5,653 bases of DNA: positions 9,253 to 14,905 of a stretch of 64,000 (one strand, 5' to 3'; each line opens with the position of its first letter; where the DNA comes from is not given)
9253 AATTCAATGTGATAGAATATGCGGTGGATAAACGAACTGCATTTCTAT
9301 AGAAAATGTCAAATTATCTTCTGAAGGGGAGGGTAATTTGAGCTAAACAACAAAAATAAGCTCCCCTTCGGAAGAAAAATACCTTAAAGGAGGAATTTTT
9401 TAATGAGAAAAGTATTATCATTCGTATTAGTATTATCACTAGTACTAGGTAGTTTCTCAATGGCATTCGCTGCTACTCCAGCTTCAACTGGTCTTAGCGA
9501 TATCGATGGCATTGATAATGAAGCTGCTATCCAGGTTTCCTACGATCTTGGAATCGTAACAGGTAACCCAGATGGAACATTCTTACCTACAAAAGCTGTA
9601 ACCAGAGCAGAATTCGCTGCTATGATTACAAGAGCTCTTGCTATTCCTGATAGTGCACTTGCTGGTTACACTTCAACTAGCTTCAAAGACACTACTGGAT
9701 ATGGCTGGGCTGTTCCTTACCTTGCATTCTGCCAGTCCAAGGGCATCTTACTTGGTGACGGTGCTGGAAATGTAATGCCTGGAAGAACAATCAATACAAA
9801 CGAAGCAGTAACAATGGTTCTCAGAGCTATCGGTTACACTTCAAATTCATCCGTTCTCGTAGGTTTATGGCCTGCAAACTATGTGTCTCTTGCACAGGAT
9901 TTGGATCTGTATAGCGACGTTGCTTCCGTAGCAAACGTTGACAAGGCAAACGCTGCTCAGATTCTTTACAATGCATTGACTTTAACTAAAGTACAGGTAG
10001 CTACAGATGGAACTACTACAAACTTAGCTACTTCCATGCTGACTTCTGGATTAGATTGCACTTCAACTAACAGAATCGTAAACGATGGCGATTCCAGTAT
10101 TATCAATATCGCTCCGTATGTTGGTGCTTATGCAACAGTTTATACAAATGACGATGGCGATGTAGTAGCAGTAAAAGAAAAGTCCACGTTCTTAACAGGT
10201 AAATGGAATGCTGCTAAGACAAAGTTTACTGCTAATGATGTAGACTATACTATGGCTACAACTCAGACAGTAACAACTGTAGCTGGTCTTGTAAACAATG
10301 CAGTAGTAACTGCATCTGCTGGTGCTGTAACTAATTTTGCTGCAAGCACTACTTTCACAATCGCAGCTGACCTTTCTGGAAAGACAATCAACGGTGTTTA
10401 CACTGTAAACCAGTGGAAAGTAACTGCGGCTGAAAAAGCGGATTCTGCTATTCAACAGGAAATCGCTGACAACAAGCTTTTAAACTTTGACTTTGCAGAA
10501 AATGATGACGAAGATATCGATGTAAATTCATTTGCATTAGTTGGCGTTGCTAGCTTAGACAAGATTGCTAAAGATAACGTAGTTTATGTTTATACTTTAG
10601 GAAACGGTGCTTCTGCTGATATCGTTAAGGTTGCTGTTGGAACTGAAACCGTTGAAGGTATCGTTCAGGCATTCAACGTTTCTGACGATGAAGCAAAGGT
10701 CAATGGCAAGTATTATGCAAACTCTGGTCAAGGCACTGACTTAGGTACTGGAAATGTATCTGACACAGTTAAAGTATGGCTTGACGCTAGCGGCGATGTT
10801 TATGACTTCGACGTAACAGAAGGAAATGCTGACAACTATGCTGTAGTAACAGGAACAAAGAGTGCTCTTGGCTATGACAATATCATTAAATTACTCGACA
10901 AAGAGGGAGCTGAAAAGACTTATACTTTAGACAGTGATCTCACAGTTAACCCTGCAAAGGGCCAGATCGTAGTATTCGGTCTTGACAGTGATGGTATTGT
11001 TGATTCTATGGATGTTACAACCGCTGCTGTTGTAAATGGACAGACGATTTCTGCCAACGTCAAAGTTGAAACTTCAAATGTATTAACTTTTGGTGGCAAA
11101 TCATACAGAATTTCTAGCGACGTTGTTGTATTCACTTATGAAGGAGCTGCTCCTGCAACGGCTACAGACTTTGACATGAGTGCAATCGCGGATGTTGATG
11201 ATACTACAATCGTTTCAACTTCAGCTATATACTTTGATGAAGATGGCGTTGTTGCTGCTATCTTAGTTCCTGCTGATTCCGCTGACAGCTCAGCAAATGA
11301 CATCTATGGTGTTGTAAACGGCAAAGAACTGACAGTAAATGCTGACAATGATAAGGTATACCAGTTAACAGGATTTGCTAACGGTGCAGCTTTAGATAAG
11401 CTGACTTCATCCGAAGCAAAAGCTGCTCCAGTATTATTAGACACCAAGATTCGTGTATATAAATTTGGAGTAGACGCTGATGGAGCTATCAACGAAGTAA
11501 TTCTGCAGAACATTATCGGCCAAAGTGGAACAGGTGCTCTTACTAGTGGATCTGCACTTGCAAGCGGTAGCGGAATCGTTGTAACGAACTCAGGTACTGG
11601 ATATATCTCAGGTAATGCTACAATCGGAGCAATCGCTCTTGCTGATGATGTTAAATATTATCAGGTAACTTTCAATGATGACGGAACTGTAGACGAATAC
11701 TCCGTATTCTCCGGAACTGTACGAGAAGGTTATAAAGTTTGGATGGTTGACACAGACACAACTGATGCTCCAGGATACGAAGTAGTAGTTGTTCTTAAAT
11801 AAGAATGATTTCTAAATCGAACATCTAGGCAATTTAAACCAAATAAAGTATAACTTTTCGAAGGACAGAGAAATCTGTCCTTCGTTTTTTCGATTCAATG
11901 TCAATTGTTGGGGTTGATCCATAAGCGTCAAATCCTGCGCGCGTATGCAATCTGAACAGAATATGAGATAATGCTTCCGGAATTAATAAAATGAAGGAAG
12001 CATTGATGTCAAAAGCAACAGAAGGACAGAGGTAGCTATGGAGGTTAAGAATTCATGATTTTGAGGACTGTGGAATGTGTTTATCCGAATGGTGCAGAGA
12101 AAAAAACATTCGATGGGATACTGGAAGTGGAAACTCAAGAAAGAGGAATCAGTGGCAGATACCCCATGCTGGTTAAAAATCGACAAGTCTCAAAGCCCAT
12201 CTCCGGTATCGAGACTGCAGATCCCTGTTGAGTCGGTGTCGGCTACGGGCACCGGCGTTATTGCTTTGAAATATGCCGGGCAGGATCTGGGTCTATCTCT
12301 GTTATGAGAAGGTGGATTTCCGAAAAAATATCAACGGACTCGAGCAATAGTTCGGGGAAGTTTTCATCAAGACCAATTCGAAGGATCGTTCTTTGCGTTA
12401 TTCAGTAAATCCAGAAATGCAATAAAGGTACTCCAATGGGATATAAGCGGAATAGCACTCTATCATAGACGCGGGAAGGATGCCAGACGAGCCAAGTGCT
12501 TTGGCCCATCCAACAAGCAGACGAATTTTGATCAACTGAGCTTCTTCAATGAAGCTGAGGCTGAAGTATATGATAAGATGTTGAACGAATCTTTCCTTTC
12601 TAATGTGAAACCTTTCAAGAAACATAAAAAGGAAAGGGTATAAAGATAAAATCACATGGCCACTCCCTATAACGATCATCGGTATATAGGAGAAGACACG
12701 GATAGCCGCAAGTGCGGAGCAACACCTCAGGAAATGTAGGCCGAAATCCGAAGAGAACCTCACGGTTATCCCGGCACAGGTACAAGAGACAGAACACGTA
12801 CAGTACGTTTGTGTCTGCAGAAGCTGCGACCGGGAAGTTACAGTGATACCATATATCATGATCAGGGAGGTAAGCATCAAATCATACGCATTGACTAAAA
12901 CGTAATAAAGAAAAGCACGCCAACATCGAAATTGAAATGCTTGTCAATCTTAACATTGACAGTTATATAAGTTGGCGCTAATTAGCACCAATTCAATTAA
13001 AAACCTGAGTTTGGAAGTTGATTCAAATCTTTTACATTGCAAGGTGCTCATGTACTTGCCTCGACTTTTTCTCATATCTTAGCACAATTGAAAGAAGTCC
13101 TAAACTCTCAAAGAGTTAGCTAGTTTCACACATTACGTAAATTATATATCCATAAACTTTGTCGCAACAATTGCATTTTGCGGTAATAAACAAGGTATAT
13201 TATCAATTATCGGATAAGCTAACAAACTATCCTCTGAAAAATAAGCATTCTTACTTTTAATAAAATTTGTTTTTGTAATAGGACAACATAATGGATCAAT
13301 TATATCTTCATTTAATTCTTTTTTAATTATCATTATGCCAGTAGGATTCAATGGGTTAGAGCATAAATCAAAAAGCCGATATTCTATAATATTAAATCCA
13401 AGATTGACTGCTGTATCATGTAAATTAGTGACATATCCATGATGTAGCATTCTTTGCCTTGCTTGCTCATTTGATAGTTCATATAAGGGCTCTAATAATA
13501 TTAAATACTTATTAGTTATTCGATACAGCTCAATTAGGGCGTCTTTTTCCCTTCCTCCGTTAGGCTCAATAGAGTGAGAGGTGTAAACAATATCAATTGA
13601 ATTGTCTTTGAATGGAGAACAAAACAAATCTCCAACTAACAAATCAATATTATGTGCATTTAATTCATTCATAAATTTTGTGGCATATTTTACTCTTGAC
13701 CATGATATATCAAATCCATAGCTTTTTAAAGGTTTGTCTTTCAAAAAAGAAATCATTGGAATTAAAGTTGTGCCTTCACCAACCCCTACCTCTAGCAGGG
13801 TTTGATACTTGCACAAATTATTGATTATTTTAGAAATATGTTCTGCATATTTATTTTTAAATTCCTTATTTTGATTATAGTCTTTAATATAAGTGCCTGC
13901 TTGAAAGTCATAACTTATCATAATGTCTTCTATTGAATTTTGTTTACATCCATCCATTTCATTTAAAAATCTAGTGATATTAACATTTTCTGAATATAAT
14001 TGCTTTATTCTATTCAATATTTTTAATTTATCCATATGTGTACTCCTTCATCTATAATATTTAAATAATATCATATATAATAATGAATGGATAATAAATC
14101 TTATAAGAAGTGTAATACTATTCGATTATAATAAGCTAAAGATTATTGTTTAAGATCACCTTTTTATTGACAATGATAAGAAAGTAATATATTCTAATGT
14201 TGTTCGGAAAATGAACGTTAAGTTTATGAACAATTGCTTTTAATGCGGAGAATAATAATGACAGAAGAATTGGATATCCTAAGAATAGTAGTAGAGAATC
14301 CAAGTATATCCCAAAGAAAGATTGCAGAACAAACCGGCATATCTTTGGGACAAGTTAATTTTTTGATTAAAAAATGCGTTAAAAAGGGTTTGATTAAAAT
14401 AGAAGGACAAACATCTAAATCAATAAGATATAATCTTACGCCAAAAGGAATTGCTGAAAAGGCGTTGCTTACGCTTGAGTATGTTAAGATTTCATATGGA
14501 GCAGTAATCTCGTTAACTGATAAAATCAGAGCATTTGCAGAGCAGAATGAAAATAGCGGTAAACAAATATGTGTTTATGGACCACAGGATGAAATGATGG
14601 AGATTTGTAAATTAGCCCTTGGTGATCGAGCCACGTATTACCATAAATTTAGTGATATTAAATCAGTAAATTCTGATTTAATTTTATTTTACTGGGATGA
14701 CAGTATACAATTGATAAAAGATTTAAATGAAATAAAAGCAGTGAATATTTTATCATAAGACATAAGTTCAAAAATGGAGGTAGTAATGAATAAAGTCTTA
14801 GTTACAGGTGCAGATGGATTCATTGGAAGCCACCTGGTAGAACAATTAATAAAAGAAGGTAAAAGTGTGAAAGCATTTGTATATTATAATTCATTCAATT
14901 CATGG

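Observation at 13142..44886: Candidate S-layer protein O-glycosylation island: PglC-type initiator + MsbA/PglK-type ABC exporter + Wzy_C-type ligase, with no Wzx/Wzy/Wzz/LCP/CsaB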

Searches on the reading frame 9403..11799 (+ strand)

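Call 3: search_protein_families(library=pfam, proteins=[window:9403-11799:+])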
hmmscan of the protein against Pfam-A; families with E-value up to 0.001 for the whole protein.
window:9403-11799:+ (799 aa): 1 family
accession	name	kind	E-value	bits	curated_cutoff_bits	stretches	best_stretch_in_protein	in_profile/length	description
PF00395.25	SLH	-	7.8e-16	58.2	20.8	1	32-72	3-44/44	S-layer homology domain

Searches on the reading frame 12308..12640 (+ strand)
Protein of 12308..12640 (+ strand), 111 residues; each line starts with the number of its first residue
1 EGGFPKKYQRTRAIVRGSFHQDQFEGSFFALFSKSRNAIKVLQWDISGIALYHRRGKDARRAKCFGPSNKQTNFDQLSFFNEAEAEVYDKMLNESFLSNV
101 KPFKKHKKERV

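Call 91: search_protein_families(library=pfam, proteins=[window:12308-12640:+], max_evalue=0.1)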
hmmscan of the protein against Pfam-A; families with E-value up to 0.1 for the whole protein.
seq(111 aa): 1 family
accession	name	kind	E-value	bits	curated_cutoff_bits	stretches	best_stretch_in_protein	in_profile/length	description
PF05717.18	TnpB_IS66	-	1.2e-08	35.2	26.6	1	10-57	18-65/101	IS66 Orf2 like protein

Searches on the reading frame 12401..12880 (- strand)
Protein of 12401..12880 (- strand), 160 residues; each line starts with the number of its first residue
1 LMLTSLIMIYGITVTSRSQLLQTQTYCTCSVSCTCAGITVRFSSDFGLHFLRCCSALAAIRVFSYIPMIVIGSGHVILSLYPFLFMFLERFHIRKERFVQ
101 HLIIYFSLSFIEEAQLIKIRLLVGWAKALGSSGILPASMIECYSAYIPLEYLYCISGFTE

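Call 3: search_protein_families(library=pfam, proteins=[window:12401-12880:-])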
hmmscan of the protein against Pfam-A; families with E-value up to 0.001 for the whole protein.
window:12401-12880:- (160 aa): 0 families

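Call 46: search_protein_families(library=pfam, proteins=[window:12401-12880:-], max_evalue=10)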
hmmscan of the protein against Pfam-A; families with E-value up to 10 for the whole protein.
window:12401-12880:- (160 aa): 1 family
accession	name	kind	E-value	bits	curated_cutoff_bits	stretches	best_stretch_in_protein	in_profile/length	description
PF11872.13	DUF3392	-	0.023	15.4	31.3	1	58-93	49-84/105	Protein of unknown function (DUF3392)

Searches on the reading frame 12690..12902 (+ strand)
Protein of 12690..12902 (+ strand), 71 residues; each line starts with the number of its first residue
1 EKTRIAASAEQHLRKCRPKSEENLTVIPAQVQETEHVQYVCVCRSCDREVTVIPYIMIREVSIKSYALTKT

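Call 91: search_protein_families(library=pfam, proteins=[window:12690-12902:+], max_evalue=0.1)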
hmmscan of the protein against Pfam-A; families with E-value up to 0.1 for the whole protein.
seq(71 aa): 1 family
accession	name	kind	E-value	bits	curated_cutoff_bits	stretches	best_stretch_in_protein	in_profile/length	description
PF13005.12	zf-IS66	-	0.00048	20.9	27.3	1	20-47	19-46/46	zinc-finger binding domain of transposase IS66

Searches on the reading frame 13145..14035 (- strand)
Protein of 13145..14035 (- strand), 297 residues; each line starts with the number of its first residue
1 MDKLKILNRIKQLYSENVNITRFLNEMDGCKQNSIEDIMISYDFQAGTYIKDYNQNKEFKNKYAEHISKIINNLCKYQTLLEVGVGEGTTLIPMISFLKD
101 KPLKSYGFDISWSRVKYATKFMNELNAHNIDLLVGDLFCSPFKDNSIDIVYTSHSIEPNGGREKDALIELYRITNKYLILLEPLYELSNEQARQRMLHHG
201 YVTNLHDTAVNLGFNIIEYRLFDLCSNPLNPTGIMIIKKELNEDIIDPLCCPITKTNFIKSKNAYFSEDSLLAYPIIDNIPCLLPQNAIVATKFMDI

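Call 3: search_protein_families(library=pfam, proteins=[window:13145-14035:-])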
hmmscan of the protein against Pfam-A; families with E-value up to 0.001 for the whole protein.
window:13145-14035:- (297 aa): 4 families
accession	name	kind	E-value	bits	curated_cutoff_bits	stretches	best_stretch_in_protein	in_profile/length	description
PF13649.12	Methyltransf_25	-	4.5e-08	34.1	27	1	81-173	2-92/97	Methyltransferase domain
PF08241.18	Methyltransf_11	-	1.6e-07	32.3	21.2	1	81-174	1-87/95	Methyltransferase domain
PF13847.12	Methyltransf_31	-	1.8e-06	28.1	27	1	79-168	6-94/145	Methyltransferase domain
PF01209.24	Ubie_methyltran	-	0.00079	19.3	20.1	0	65-174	37-143/233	ubiE/COQ5 methyltransferase family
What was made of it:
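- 13142..14035 (-): Class I SAM methyltransferase, 297 aa. Pfam Methyltransf_25/11/31 (call 3).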

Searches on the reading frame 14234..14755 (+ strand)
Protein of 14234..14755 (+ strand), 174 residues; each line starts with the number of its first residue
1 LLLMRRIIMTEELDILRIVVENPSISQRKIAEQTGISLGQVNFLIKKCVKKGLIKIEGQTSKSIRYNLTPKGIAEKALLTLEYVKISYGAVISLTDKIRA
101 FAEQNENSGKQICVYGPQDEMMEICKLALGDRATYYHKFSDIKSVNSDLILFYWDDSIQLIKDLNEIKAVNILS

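Call 3: search_protein_families(library=pfam, proteins=[window:14234-14755:+])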
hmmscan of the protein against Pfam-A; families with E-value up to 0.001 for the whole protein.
window:14234-14755:+ (174 aa): 3 families
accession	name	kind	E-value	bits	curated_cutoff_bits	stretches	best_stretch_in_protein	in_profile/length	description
PF13412.12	HTH_24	-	3e-13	49.5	21.9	1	13-55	6-48/48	Winged helix-turn-helix DNA-binding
PF12802.13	MarR_2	-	1.8e-06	28.5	27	1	12-57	7-53/61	MarR family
PF01047.28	MarR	-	7.5e-05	23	24.6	1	12-55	5-48/59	MarR family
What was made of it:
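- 14234..14758 (+): MarR / winged-helix regulator; first gene of the 26-gene + strand block. Pfam HTH_24 and MarR_2 (call 3).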
